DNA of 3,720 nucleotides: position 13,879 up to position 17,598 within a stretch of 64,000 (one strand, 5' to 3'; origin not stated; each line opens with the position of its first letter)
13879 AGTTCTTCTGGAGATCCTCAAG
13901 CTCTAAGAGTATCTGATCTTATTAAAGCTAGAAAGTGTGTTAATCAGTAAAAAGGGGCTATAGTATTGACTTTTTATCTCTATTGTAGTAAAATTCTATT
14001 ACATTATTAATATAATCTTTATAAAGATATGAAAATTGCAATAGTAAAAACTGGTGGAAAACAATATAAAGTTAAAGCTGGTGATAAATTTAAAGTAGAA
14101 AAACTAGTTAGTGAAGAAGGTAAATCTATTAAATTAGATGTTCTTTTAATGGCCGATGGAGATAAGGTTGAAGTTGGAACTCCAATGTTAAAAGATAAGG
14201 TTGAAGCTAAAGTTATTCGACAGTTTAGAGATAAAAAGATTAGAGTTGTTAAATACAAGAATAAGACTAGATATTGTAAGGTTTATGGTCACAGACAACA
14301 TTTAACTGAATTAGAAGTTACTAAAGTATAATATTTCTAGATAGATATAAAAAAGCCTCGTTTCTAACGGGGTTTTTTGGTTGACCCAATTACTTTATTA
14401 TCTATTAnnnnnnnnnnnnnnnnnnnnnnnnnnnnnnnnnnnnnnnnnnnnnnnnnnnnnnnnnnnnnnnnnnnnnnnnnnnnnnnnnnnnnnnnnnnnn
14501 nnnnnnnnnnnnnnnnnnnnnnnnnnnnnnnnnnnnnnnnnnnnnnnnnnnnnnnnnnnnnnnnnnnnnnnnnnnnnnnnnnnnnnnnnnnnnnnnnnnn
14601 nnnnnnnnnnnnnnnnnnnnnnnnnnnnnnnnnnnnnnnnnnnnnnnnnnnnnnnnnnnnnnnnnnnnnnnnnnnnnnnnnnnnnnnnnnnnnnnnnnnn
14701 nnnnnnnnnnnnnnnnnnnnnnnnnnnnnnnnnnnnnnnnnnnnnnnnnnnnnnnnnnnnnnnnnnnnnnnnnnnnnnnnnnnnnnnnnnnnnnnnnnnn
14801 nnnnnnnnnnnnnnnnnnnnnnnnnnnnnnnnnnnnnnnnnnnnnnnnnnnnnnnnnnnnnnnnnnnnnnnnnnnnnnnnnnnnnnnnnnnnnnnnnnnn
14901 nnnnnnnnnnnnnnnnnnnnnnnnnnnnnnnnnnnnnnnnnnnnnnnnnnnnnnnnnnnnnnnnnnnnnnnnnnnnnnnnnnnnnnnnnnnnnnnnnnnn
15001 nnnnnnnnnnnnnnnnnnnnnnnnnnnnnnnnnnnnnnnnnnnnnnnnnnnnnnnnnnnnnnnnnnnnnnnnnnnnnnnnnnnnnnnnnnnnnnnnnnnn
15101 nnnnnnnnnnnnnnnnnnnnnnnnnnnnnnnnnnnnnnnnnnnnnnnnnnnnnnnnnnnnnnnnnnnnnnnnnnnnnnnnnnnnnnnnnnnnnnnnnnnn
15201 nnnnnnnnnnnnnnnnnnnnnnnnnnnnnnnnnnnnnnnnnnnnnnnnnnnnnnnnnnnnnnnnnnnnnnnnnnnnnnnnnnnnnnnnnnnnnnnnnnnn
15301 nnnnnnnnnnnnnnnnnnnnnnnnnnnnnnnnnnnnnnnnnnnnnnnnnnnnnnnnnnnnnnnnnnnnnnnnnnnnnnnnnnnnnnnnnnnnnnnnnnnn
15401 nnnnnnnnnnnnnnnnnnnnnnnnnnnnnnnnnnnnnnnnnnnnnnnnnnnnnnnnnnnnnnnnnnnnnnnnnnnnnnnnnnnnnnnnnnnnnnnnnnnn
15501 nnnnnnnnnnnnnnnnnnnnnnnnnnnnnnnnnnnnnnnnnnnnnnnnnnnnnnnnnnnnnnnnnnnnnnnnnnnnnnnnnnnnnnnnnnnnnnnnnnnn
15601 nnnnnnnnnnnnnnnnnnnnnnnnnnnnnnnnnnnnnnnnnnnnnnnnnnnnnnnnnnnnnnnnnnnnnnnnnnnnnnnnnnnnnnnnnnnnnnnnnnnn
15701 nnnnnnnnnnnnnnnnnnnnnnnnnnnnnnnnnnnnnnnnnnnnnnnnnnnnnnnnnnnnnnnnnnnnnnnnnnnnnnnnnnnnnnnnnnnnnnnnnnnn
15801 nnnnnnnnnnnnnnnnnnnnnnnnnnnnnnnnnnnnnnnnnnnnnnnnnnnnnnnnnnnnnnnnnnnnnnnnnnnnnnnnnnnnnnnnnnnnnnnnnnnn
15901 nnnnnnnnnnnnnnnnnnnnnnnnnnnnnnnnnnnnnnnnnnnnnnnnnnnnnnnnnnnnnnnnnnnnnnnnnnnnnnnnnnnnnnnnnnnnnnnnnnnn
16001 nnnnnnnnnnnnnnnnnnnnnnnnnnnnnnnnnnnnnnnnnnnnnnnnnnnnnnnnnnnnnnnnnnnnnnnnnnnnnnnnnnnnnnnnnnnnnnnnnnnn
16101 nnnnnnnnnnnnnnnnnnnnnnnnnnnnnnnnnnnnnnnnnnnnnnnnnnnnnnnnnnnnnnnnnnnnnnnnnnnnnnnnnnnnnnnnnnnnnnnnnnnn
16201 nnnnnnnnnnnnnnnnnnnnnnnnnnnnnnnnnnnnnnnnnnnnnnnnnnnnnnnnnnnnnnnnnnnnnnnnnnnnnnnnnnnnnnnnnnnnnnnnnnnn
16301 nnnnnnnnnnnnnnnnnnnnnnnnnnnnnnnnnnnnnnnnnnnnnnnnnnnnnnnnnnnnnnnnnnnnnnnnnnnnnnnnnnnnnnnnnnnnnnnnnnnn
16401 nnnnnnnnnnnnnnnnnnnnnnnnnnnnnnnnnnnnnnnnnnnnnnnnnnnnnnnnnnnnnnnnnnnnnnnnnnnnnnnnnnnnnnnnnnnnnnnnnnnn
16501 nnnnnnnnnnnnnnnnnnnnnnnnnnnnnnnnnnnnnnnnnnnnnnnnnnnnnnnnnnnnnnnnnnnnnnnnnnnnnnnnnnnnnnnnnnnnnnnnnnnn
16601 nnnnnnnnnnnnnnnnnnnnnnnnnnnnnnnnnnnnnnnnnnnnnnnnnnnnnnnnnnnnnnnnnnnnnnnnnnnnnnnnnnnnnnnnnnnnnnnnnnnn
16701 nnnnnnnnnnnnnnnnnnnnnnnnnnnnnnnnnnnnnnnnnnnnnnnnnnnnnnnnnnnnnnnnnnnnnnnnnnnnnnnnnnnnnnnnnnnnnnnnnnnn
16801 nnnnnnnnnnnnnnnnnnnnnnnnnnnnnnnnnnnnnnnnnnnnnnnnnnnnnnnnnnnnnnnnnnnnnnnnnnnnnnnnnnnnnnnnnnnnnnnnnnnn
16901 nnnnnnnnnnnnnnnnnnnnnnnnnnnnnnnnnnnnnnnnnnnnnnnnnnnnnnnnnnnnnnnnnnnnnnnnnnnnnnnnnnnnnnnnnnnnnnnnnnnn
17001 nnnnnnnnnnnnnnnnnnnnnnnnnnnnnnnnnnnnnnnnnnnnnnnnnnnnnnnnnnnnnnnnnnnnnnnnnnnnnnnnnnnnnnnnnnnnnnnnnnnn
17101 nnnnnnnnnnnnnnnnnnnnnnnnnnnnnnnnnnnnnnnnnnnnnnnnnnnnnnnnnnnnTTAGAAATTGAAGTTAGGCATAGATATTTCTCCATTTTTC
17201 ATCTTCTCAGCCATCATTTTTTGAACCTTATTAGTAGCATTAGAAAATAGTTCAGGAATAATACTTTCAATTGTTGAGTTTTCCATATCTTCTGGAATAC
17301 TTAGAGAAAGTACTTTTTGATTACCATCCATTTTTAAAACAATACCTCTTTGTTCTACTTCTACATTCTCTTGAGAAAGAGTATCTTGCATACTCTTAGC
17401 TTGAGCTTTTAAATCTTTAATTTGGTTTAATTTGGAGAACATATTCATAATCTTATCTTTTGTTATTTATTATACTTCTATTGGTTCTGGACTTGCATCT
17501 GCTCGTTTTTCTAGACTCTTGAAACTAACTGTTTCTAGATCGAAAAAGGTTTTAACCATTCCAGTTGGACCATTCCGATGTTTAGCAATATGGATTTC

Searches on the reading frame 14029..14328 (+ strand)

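Call 70: search_protein_families(library=pfam, proteins=[window:14029-14328:+], max_evalue=0.001)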
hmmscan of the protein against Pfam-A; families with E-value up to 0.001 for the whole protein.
window:14029-14328:+ (100 aa): 1 family
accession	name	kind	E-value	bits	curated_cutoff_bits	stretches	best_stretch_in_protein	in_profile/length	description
PF00829.26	Ribosomal_L21p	-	2.1e-30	105.3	27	1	3-100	2-99/99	Ribosomal prokaryotic L21 protein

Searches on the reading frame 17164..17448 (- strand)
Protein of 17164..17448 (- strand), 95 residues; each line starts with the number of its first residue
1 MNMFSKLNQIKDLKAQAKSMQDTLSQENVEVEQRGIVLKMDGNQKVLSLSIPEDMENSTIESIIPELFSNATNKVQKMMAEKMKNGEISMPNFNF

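Call 70: search_protein_families(library=pfam, proteins=[window:17164-17448:-], max_evalue=0.001)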
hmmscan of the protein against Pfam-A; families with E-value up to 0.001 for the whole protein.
window:17164-17448:- (95 aa): 1 family
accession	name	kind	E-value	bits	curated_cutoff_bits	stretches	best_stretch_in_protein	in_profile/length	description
PF02575.21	YbaB_DNA_bd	-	6.2e-09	36.3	25.5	1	8-85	2-85/91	YbaB/EbfC DNA-binding family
